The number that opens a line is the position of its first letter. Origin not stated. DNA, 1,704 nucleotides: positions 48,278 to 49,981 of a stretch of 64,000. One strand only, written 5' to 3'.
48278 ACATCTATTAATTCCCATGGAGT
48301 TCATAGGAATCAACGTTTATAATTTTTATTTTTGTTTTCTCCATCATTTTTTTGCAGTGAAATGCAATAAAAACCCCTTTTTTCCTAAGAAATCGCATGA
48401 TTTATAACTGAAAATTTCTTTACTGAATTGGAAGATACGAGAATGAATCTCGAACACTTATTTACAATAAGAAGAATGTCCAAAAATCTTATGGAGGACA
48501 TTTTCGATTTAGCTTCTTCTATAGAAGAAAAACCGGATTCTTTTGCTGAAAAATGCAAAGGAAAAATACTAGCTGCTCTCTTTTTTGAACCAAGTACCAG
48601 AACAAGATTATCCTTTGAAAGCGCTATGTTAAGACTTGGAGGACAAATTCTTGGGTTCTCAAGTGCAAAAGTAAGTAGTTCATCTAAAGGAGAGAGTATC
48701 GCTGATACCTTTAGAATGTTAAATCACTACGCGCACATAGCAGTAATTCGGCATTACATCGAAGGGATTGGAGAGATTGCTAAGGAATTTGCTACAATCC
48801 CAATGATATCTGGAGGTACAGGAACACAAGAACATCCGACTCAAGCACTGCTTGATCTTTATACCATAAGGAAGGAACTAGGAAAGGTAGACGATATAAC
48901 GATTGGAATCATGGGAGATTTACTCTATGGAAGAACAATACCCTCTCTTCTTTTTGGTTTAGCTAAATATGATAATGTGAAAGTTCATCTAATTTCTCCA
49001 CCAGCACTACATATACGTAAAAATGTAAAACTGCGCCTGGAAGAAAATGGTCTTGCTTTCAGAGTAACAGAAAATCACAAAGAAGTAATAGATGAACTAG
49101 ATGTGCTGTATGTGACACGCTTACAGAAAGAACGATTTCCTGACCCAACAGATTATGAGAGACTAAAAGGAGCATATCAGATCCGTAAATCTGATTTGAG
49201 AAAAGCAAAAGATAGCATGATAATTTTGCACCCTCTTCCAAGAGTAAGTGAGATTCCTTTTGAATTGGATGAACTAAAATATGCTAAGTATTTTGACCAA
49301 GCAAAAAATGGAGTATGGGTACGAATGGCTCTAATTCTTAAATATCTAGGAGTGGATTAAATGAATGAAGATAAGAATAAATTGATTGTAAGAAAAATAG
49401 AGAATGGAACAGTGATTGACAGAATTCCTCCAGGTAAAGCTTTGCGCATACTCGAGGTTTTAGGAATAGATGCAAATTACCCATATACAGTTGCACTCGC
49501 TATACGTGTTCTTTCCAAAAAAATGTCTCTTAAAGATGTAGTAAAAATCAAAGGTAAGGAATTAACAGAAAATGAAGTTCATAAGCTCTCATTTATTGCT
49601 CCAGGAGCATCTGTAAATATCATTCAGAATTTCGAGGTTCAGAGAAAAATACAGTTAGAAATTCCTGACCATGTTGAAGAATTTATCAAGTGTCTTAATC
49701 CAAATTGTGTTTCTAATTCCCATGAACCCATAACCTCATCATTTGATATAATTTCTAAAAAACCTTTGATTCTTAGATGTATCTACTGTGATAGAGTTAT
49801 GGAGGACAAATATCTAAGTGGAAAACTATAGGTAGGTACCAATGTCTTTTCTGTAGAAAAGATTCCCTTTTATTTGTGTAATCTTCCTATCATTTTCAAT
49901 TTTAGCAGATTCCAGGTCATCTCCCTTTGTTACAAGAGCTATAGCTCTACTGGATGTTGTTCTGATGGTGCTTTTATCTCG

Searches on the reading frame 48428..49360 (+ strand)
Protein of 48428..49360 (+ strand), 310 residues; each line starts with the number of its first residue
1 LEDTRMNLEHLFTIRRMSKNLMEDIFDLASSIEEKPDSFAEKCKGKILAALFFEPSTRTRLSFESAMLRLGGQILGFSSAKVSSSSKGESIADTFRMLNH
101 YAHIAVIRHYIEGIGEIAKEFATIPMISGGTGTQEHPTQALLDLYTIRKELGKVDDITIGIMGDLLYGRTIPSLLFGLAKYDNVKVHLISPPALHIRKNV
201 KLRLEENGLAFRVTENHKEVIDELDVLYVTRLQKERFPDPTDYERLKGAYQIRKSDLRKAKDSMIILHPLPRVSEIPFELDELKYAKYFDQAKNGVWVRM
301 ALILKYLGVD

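Call 9: search_protein_families(library=ncbifam, proteins=[window:48428-49360:+], max_evalue=0.00001)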
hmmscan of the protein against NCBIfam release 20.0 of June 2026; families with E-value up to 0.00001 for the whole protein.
window:48428-49360:+ (310 aa): 17 families
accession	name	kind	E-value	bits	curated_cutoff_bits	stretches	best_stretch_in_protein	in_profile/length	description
TIGR00670.1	asp_carb_tr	equivalog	9.7e-104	346.7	236.95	1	10-304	2-300/304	aspartate carbamoyltransferase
NF002032.1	PRK00856.1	equivalog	5.7e-89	298.2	263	1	9-304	1-294/297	aspartate carbamoyltransferase catalytic subunit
NF006046.0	PRK08192.1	equivalog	4.4e-69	233.3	512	1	7-310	5-320/339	aspartate carbamoyltransferase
NF008853.0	PRK11891.1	equivalog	1.4e-65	221.6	560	1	8-310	88-401/430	aspartate carbamoyltransferase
NF001986.0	PRK00779.1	subfamily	1.1e-41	142.9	306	1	6-306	3-303/307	ornithine carbamoyltransferase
NF009916.0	PRK13376.1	equivalog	3.5e-40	138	800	1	39-303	44-329/525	bifunctional aspartate carbamoyltransferase catalytic subunit/aspartate carbamoyltransferase regulatory subunit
TIGR00658.1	orni_carb_tr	equivalog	5.7e-40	137.4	280.85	1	10-306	2-302/304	ornithine carbamoyltransferase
NF010387.0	PRK13814.1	equivalog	1.8e-39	135.5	660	1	10-307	7-303/310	aspartate carbamoyltransferase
NF011380.0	PRK14805.1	equivalog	4.3e-26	91.7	421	1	9-307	2-300/302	ornithine carbamoyltransferase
TIGR04384.1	putr_carbamoyl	exception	3.2e-25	88.9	500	1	13-306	4-306/330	putrescine carbamoyltransferase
NF003286.0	PRK04284.1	subfamily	5.1e-20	71.8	515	1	13-275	11-279/332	ornithine carbamoyltransferase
NF011379.0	PRK14804.1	equivalog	9.7e-16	57.8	373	1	6-307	4-309/311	ornithine carbamoyltransferase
NF003384.0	PRK04523.1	equivalog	8.2e-13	48.1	288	1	6-154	1-166/336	N-acetylornithine carbamoyltransferase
NF002470.0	PRK01713.1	equivalog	2.9e-12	46.7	545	1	10-230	9-232/334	ornithine carbamoyltransferase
NF009213.0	PRK12562.1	subfamily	6e-12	45.6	559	1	24-164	22-164/334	ornithine carbamoyltransferase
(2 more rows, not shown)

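Call 54: find_homologous_proteins(query=window:48428-49357:+, max_evalue=1e-60)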
Query window:48428-49357:+ (310 aa): 7917 proteins with E <= 1e-60 among 8000 candidates; the best 120 are listed.
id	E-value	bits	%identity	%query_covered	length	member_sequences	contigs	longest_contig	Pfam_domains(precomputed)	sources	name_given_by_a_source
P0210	1.7e-197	673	100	98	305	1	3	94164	PF00185.31,PF02729.27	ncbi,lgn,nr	ncbi:MAG: aspartate carbamoyltransferase [Candidatus Heimdallarchaeota archaeon]|nr:aspartate carbam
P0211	8.8e-175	598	87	98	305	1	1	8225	PF00185.31,PF02729.27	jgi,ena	-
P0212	3.2e-170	583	88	95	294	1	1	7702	PF00185.31,PF02729.27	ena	-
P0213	2.1e-149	515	73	98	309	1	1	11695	PF00185.31,PF02729.27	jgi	jgi:aspartate carbamoyltransferase catalytic subunit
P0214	4.6e-147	507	74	96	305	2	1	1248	PF00185.31,PF02729.27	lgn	-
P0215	6.9e-147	507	73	98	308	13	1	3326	PF00185.31,PF02729.27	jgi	-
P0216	1.3e-146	506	73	97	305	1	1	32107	PF00185.31,PF02729.27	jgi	jgi:aspartate carbamoyltransferase catalytic subunit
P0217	4.4e-146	504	72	97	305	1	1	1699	PF00185.31,PF02729.27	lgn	-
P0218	5.2e-146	504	71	97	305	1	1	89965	PF00185.31,PF02729.27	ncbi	-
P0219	4.7e-145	501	70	98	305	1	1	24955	PF00185.31,PF02729.27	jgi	-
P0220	7.0e-145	500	74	97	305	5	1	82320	PF00185.31,PF02729.27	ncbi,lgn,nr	ncbi:MAG: aspartate carbamoyltransferase [Asgard group archaeon]|nr:aspartate carbamoyltransferase [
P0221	7.3e-145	500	72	97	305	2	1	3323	PF00185.31,PF02729.27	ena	-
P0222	9.0e-145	500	71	97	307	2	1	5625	PF00185.31,PF02729.27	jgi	-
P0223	8.6e-144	496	71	98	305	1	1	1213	PF00185.31,PF02729.27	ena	-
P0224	9.7e-144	496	72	97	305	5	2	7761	PF00185.31,PF02729.27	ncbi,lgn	-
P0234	6.9e-132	457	67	98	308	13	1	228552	PF00185.31,PF02729.27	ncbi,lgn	-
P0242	5.8e-123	428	65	97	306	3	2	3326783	PF00185.31,PF02729.27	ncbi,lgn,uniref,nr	ncbi:MAG: aspartate carbamoyltransferase [Candidatus Heimdallarchaeum endolithica]|uniref:Aspartate 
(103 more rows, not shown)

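Call 55: find_encoding_contigs(protein=P0211, flank=4000, max_places=1)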
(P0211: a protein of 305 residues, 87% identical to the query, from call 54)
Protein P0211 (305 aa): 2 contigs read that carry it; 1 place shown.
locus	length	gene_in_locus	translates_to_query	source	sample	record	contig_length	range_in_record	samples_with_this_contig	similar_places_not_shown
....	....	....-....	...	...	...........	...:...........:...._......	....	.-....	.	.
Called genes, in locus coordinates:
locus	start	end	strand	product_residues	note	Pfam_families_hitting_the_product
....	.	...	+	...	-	?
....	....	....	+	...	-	-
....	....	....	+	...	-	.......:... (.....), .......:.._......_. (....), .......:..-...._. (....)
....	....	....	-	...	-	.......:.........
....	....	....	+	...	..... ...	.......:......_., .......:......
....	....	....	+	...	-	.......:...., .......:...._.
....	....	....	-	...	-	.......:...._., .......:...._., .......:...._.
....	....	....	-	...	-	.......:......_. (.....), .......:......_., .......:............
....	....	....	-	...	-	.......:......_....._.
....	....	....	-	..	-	?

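Call 56: find_encoding_contigs(protein=P0220, flank=4000, max_places=1)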
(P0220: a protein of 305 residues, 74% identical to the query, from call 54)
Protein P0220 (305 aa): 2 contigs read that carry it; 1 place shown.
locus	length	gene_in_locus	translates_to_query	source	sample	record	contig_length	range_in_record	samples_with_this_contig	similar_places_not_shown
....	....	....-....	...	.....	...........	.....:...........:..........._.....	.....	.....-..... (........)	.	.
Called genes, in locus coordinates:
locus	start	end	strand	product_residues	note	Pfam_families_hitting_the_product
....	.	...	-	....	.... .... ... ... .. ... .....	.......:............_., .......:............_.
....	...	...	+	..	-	-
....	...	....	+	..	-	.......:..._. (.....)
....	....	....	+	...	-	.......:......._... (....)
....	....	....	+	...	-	-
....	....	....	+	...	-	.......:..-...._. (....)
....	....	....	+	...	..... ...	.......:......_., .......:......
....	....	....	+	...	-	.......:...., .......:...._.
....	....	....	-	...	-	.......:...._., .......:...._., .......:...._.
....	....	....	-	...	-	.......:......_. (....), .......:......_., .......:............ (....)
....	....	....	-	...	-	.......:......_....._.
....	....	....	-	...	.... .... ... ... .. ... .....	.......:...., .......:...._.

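Call 57: find_encoding_contigs(protein=P0218, flank=4000, max_places=1)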
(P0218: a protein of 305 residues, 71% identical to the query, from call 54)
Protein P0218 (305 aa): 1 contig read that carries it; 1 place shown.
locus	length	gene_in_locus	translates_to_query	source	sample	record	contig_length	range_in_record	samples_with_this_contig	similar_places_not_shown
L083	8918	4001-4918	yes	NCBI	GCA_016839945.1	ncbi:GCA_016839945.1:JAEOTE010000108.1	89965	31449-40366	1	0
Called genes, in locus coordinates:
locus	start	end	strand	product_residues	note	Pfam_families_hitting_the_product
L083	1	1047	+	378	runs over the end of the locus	PF05048:NosD, PF13229:Beta_helix, PF05048:NosD, PF13229:Beta_helix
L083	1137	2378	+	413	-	PF04055:Radical_SAM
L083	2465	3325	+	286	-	-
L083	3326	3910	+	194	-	PF12773:DZR (faint), PF13240:Zn_Ribbon_1 (weak), PF24460:DUF7575 (faint), PF13639:zf-RING_2 (weak)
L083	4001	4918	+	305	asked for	PF02729:OTCace_N, PF00185:OTCace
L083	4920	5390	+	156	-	PF01948:PyrI, PF02748:PyrI_C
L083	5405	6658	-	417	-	PF02844:GARS_N, PF01071:GARS_A, PF02843:GARS_C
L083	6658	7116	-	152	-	PF00156:Pribosyltran (faint)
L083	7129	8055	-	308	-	PF13522:GATase_6 (weak), PF13537:GATase_7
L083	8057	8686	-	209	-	PF00551:Formyl_trans_N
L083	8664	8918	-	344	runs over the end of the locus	PF00586:AIRS, PF02769:AIRS_C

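Call 76: find_encoding_contigs(protein=P0242, flank=10000, max_places=1)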
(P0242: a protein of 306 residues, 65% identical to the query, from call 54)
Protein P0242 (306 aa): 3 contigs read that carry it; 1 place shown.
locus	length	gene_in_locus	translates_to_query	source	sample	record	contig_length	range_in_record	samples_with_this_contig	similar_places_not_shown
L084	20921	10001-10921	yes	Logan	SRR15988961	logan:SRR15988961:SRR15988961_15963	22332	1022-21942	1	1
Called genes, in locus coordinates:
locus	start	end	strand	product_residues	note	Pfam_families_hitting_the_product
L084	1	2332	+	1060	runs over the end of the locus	-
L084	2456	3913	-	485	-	PF01523:PmbA_TldD_1st (weak), PF19289:PmbA_TldD_3rd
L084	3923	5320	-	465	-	PF01523:PmbA_TldD_1st, PF19290:PmbA_TldD_2nd, PF19289:PmbA_TldD_3rd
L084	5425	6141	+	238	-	PF01168:Ala_racemase_N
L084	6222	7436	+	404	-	PF02687:FtsX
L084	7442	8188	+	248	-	PF00005:ABC_tran, PF13304:AAA_21 (faint)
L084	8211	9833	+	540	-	-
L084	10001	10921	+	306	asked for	PF02729:OTCace_N, PF00185:OTCace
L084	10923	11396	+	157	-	PF01948:PyrI, PF02748:PyrI_C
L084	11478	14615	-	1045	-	-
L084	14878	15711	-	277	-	PF01048:PNP_UDP_1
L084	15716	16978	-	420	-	PF00368:HMG-CoA_red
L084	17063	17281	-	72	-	PF00833:Ribosomal_S17e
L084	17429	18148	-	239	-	PF06745:ATPase, PF13481:AAA_25 (weak), PF23442:DUF7125 (faint)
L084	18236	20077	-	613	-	-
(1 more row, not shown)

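Call 77: find_encoding_contigs(protein=P0234, flank=10000, max_places=1)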
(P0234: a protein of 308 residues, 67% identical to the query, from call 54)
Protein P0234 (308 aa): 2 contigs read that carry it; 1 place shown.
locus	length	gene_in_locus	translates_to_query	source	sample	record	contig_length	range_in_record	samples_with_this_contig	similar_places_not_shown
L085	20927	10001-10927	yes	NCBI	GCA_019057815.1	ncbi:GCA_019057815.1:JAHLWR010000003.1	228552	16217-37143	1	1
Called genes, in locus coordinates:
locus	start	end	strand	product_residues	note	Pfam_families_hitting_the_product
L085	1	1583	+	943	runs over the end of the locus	-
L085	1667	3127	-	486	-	PF01523:PmbA_TldD_1st (weak), PF19289:PmbA_TldD_3rd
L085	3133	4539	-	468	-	PF01523:PmbA_TldD_1st, PF19290:PmbA_TldD_2nd, PF19289:PmbA_TldD_3rd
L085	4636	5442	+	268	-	PF00106:adh_short, PF08659:KR, PF23441:SDR (weak), PF01370:Epimerase (weak), PF13561:adh_short_C2, PF16363:GDP_Man_Dehyd (weak)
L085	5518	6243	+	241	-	PF01168:Ala_racemase_N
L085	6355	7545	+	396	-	PF02687:FtsX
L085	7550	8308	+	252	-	PF03215:Rad17 (weak), PF02463:SMC_N (faint), PF00005:ABC_tran, PF13304:AAA_21 (faint)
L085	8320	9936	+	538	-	-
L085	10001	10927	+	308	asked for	PF02729:OTCace_N, PF00185:OTCace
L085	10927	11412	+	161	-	PF01948:PyrI, PF02748:PyrI_C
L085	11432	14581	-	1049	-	-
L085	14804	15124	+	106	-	PF02680:DUF211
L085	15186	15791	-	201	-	PF01558:POR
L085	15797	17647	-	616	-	PF01855:POR_N, PF12797:Fer4_2 (faint), PF02775:TPP_enzyme_C, PF12837:Fer4_6 (faint), PF14697:Fer4_21 (weak), PF12838:Fer4_7, PF00037:Fer4 (weak)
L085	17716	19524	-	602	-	PF00664:ABC_membrane, PF00005:ABC_tran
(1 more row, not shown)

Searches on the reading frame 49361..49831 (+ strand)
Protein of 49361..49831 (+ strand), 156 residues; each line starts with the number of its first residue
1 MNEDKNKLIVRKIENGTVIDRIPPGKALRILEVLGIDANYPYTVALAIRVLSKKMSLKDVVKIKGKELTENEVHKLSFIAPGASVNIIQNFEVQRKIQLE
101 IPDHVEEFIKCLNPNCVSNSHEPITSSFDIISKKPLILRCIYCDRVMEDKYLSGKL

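Call 9: search_protein_families(library=ncbifam, proteins=[window:49361-49831:+], max_evalue=0.00001)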
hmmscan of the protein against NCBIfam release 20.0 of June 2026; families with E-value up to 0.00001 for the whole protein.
window:49361-49831:+ (156 aa): 3 families
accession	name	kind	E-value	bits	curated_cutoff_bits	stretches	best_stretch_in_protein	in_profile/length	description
TIGR00240.1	ATCase_reg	equivalog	3e-45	153.7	148.55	1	6-150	2-145/150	aspartate carbamoyltransferase regulatory subunit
NF002063.0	PRK00893.1-3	equivalog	5.5e-33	113.6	171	1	9-148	3-139/142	aspartate carbamoyltransferase regulatory subunit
NF009916.0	PRK13376.1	equivalog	3.1e-15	55.7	800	1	7-146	371-516/525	bifunctional aspartate carbamoyltransferase catalytic subunit/aspartate carbamoyltransferase regulatory subunit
